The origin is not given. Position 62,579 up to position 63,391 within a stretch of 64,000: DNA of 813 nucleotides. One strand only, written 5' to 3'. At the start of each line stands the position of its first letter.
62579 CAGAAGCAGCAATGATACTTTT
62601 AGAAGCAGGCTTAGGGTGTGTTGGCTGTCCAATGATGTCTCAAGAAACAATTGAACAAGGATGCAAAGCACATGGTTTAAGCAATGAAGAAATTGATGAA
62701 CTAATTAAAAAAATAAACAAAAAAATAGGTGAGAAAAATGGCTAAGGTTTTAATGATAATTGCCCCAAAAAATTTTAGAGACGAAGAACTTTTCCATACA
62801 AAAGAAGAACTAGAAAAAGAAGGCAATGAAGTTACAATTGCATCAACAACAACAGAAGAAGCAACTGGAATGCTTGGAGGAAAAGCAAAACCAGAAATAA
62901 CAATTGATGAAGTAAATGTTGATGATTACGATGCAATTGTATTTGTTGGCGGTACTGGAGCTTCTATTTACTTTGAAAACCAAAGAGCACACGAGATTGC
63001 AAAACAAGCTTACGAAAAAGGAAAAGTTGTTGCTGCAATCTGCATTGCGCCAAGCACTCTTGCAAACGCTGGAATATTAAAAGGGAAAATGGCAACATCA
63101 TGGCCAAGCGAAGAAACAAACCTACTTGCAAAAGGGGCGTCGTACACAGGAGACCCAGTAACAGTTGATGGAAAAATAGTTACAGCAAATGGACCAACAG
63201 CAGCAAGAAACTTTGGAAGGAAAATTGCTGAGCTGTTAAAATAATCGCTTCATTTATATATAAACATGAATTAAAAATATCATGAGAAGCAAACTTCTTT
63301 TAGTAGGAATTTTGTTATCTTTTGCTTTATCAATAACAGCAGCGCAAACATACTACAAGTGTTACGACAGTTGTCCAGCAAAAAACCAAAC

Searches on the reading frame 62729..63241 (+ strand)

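Call 39: search_protein_families(library=pfam, proteins=[window:62729-63241:+], max_evalue=0.01)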
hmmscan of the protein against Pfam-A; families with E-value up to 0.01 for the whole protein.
window:62729-63241:+ (171 aa): 2 families
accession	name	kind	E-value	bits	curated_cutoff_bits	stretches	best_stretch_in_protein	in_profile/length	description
PF01965.30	DJ-1_PfpI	-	3.6e-44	150.9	26.6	1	6-168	2-164/165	DJ-1/PfpI family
PF18011.7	Catalase_C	-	0.0054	16.8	24.6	1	63-117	53-116/150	C-terminal domain found in long catalases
